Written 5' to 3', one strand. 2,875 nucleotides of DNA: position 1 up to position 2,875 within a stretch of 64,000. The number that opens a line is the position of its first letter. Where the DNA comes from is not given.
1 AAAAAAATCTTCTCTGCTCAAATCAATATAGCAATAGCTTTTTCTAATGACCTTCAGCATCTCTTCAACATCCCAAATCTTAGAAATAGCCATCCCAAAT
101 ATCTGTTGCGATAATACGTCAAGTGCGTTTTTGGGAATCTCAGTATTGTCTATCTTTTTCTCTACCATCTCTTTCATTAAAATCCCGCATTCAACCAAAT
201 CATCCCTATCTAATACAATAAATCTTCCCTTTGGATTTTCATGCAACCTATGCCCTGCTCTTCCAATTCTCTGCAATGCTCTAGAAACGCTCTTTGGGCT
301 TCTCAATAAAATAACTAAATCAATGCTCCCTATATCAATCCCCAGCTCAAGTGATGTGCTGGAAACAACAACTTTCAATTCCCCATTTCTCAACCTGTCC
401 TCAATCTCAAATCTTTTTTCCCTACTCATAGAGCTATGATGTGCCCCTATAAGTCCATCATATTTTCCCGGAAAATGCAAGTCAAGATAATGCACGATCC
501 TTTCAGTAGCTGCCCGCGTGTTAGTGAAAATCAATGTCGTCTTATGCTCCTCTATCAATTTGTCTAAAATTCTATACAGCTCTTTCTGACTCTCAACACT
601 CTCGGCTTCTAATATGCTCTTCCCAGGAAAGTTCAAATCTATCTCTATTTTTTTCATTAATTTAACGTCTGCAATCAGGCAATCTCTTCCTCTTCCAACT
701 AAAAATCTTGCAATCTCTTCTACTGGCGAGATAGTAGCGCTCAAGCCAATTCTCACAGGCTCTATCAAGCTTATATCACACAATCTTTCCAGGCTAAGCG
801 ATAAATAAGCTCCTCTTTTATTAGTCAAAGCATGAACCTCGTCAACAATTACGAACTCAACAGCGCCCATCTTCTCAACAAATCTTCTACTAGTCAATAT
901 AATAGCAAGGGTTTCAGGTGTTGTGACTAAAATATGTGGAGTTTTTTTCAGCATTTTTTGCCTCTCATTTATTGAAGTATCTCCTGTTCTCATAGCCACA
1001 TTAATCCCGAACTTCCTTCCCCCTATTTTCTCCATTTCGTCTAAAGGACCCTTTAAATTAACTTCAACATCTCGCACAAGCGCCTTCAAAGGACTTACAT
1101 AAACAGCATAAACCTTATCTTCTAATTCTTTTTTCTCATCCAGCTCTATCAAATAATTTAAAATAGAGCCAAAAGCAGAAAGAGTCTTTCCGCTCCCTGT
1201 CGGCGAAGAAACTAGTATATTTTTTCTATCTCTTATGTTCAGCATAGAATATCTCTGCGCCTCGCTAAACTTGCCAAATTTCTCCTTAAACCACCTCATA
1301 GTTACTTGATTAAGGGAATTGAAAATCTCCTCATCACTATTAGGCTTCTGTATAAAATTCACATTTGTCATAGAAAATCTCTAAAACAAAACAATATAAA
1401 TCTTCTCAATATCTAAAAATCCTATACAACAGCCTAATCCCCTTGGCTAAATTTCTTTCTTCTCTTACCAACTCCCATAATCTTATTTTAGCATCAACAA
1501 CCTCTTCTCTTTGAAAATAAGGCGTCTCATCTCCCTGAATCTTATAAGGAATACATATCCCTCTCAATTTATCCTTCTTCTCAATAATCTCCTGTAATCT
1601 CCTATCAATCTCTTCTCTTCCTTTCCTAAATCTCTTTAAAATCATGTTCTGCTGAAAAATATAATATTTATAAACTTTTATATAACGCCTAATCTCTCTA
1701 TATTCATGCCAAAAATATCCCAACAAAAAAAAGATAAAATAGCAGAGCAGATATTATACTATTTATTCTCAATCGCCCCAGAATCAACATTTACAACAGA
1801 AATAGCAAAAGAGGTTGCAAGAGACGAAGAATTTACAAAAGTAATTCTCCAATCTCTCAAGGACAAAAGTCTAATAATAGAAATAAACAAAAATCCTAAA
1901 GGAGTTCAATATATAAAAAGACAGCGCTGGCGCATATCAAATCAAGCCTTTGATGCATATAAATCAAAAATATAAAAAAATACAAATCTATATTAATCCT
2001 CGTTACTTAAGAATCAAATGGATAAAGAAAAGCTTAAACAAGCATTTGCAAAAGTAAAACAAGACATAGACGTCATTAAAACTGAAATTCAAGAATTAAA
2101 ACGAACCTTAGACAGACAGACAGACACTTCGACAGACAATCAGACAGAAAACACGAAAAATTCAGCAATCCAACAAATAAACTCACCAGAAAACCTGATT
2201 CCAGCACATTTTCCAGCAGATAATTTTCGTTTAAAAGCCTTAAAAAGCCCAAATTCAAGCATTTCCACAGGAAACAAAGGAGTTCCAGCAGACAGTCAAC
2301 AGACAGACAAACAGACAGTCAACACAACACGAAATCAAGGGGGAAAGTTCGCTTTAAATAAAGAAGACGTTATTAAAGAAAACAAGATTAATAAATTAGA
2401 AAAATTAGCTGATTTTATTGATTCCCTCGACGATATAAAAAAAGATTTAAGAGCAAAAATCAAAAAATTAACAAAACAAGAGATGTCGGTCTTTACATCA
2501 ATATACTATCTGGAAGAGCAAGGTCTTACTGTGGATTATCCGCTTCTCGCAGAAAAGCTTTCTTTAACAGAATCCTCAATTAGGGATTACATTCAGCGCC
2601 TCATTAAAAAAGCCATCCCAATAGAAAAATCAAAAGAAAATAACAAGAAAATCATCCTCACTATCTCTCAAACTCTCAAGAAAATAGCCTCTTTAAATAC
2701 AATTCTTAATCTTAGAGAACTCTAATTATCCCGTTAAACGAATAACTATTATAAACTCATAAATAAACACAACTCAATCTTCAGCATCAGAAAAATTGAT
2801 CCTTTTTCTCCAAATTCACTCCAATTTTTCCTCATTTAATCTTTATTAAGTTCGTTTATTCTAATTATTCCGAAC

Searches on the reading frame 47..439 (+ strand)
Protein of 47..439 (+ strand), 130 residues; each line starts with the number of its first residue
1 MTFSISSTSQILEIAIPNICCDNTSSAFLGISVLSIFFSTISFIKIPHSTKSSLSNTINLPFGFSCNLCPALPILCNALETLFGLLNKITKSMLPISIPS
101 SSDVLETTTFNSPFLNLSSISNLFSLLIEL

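Call 37: find_encoding_contigs(protein=window:47-439:+, flank=10000, max_places=3)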
Protein window:47-439:+ (130 aa): no gene with exactly this product is on record in the collection.

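Call 81: search_protein_families(library=pfam, proteins=[window:47-439:+], max_evalue=0.01)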
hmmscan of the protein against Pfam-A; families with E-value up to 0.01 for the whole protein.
window:47-439:+ (130 aa): 0 families

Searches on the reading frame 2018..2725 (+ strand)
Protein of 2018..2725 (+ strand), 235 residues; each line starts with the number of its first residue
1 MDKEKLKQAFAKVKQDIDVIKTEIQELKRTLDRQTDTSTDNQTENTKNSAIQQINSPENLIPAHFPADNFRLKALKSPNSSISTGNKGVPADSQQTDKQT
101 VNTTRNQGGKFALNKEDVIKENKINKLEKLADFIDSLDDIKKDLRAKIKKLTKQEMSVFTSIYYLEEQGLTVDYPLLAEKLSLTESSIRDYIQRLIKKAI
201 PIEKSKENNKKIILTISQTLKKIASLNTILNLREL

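Call 44: find_encoding_contigs(protein=window:2018-2725:+, flank=10000, max_places=2)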
Protein window:2018-2725:+ (235 aa): no gene with exactly this product is on record in the collection.

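Call 81: search_protein_families(library=pfam, proteins=[window:2018-2725:+], max_evalue=0.01)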
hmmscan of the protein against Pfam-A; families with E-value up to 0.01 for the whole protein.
window:2018-2725:+ (235 aa): 3 families
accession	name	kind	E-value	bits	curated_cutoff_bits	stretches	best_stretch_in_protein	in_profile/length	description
PF08279.18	HTH_11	-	0.00061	20.1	25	1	176-206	20-50/55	HTH domain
PF21984.2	DnaD_N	-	0.0031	18.1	27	1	150-212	13-77/101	DnaD N-terminal domain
PF16888.10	YwqH-like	-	0.008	16.9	33.7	0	3-60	5-60/123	YwqH-like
